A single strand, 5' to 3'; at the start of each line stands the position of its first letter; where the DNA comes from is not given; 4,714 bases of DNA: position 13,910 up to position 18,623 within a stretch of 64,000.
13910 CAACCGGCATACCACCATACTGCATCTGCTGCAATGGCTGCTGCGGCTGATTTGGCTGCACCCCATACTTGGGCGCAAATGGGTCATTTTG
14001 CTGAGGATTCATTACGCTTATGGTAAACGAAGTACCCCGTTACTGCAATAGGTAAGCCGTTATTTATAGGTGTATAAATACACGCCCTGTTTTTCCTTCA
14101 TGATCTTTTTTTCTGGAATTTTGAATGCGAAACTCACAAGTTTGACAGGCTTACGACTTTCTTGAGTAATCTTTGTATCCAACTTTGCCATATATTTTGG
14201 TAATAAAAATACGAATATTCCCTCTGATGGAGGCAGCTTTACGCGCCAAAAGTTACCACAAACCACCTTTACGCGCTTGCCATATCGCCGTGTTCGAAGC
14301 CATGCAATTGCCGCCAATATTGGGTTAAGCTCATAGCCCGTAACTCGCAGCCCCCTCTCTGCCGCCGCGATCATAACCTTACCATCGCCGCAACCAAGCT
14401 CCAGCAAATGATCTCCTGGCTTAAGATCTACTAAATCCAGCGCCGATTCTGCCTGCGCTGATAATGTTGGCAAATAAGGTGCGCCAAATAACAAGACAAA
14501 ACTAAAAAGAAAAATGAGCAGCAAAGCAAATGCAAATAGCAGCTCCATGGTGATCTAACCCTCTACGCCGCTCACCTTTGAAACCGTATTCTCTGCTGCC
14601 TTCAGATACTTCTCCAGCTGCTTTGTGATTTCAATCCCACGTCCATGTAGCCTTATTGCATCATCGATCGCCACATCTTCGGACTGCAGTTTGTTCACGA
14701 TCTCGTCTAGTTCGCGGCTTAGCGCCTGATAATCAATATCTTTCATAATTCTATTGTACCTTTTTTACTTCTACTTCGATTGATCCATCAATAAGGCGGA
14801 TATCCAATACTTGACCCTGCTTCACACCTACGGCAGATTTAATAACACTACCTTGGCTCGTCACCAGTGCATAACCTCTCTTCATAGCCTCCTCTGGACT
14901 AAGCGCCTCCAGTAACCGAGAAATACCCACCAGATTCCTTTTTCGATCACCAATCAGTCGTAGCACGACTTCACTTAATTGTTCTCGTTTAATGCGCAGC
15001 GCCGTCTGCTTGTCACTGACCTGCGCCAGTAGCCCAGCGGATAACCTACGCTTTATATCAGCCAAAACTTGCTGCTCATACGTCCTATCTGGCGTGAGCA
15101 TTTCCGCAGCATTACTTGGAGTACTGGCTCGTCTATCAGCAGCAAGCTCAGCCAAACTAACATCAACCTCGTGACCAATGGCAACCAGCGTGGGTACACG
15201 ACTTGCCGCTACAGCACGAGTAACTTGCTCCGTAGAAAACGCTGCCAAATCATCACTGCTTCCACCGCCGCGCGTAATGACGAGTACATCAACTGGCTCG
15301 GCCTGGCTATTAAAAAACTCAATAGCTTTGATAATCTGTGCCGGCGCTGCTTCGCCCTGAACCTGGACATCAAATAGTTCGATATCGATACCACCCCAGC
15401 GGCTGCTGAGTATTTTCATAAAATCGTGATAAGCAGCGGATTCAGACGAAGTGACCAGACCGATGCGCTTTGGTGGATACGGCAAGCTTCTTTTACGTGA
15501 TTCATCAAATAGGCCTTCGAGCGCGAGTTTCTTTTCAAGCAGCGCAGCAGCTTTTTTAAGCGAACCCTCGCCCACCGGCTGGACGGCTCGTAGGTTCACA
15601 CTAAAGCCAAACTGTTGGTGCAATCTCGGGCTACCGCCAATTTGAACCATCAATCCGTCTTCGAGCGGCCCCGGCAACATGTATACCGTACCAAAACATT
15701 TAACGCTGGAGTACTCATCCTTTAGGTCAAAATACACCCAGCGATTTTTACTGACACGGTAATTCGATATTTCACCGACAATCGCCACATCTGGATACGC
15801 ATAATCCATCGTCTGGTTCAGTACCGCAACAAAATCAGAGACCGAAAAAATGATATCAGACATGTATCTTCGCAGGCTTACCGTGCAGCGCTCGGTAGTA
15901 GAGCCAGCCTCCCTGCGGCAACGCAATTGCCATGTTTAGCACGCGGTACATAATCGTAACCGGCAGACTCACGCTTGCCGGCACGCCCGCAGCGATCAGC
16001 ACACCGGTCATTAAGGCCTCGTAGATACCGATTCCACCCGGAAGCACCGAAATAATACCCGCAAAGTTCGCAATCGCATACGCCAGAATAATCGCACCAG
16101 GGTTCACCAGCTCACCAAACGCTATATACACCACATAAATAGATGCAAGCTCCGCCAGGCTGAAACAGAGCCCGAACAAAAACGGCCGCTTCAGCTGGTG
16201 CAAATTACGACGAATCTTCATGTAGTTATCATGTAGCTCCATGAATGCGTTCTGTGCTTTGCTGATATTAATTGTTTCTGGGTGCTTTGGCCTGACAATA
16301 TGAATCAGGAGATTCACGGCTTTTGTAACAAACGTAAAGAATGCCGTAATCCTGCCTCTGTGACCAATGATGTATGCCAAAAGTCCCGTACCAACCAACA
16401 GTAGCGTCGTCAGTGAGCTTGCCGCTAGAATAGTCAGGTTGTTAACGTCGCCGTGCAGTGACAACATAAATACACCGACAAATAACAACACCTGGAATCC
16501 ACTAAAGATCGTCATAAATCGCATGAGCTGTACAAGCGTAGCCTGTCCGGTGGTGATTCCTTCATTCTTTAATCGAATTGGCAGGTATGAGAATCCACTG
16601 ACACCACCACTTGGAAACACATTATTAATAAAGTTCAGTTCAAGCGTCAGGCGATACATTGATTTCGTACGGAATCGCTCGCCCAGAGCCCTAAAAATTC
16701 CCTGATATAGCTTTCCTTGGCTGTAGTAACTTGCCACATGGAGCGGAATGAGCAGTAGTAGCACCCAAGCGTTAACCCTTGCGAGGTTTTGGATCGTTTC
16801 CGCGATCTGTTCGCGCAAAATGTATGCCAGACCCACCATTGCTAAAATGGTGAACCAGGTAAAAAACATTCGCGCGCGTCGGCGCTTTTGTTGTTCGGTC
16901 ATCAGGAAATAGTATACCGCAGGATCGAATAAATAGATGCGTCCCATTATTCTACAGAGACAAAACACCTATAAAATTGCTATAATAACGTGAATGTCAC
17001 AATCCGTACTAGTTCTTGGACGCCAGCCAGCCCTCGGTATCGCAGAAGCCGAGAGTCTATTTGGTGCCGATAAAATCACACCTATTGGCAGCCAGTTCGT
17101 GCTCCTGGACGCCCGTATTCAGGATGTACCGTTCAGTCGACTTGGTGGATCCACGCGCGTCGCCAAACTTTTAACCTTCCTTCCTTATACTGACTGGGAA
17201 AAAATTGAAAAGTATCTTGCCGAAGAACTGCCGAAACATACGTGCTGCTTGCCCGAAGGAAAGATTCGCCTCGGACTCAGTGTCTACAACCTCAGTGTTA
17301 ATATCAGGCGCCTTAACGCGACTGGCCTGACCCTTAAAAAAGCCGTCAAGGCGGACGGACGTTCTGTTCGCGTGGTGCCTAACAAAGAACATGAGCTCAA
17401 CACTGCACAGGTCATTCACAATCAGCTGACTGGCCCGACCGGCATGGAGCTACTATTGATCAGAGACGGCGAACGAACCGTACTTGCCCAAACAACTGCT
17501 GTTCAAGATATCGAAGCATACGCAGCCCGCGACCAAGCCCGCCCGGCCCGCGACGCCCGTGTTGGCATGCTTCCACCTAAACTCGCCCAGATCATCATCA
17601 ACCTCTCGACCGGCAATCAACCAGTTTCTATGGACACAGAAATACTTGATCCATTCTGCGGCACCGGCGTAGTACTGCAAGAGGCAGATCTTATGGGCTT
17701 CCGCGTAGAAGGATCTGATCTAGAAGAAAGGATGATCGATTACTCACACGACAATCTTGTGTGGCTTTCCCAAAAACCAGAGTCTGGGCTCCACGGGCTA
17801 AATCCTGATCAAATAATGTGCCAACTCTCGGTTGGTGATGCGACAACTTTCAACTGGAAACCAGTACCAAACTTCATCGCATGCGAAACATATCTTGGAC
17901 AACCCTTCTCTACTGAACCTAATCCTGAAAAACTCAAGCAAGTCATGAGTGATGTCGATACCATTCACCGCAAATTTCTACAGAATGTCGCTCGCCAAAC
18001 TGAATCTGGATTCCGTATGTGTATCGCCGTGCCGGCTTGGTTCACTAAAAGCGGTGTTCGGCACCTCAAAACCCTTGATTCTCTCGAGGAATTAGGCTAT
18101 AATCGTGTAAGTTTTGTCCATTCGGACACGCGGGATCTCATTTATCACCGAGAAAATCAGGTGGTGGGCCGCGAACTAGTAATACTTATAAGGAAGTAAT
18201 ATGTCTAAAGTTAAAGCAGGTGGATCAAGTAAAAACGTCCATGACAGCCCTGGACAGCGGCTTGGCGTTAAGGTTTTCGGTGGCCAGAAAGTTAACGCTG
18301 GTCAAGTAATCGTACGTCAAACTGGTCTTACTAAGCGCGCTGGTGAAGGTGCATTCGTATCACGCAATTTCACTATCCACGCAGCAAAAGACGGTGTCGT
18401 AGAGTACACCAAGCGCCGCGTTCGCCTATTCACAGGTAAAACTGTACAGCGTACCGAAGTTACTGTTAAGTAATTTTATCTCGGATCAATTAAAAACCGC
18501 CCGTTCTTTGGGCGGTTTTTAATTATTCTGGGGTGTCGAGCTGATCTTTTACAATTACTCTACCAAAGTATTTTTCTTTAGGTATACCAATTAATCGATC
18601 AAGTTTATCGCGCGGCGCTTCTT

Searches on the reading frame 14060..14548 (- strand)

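Call 74: search_protein_families(library=pfam, proteins=[window:14060-14548:-], max_evalue=0.00001)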
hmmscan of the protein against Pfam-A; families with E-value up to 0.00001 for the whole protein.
window:14060-14548:- (162 aa): 4 families
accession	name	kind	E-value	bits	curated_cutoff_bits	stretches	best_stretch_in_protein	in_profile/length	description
PF13649.12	Methyltransf_25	-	5.8e-07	30.6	27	1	49-109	2-64/97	Methyltransferase domain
PF02353.26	CMAS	-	2.1e-06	27.7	27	1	32-74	50-93/273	Mycolic acid cyclopropane synthetase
PF08241.18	Methyltransf_11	-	4.1e-06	27.8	21.2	1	49-106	1-57/95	Methyltransferase domain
PF13489.12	Methyltransf_23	-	8.7e-06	26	27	1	42-89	20-67/164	Methyltransferase domain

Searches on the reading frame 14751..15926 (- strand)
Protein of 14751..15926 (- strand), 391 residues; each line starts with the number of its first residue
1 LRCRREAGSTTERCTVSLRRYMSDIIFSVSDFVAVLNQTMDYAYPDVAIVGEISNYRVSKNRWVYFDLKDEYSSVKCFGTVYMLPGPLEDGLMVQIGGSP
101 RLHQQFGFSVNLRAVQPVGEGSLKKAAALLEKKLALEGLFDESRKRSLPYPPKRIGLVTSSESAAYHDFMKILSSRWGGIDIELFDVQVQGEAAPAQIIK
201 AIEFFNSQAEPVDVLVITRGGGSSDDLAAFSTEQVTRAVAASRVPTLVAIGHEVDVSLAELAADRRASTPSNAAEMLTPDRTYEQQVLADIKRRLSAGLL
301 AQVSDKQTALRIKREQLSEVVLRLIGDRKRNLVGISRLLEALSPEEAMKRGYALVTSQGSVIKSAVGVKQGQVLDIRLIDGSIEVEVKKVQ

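Call 74: search_protein_families(library=pfam, proteins=[window:14751-15926:-], max_evalue=0.00001)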
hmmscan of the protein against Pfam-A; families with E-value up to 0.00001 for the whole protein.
window:14751-15926:- (391 aa): 2 families
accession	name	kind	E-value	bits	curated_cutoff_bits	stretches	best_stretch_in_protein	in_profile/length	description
PF02601.20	Exonuc_VII_L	-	5.2e-73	246.7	35.9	2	139-312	1-173/315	Exonuclease VII, large subunit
PF13742.12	tRNA_anti_2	-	5.4e-11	43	27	1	27-115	1-94/95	OB-fold nucleic acid binding domain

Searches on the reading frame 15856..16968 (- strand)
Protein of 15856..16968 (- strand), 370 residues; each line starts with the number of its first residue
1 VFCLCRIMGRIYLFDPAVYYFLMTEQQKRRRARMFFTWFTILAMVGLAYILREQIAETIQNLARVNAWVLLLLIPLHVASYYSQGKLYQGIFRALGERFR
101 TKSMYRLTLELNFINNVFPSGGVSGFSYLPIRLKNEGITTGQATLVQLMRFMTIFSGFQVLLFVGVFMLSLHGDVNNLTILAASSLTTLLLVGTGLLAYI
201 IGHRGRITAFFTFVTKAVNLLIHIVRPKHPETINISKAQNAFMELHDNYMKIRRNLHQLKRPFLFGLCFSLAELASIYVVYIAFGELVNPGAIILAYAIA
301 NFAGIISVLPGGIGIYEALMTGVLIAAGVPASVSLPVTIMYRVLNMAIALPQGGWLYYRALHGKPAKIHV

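Call 75: search_protein_families(library=pfam, proteins=[window:15856-16968:-], max_evalue=0.00001)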
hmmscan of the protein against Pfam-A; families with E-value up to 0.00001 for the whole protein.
window:15856-16968:- (370 aa): 1 family
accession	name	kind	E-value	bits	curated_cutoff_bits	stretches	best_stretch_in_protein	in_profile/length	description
PF03706.18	LPG_synthase_TM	-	4.5e-30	105.6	33.4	1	43-348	7-297/302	Lysylphosphatidylglycerol synthase TM region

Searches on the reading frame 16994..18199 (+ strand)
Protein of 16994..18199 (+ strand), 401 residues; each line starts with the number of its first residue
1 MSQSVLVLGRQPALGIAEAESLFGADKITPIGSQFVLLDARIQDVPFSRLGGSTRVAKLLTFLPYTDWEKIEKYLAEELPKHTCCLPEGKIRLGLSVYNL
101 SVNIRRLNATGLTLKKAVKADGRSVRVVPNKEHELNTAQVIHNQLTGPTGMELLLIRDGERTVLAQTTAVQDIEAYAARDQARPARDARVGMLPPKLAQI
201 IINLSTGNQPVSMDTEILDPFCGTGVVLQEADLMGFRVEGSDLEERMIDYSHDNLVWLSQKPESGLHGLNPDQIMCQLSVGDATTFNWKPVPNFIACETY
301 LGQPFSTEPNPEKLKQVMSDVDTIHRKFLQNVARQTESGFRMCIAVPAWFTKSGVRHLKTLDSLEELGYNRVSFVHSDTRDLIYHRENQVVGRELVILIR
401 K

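Call 75: search_protein_families(library=pfam, proteins=[window:16994-18199:+], max_evalue=0.00001)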
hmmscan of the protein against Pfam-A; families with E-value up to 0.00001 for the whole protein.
window:16994-18199:+ (401 aa): 1 family
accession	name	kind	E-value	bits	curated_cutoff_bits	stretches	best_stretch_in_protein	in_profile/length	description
PF01170.24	UPF0020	-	4.4e-06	27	22.3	0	190-240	9-55/197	RMKL-like, methyltransferase domain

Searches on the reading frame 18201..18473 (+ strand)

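Call 75: search_protein_families(library=pfam, proteins=[window:18201-18473:+], max_evalue=0.00001)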
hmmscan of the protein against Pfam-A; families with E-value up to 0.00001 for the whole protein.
window:18201-18473:+ (90 aa): 1 family
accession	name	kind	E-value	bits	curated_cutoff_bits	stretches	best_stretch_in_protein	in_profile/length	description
PF01016.24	Ribosomal_L27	-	2.5e-22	79.1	20.5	1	4-75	3-74/79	Ribosomal L27 protein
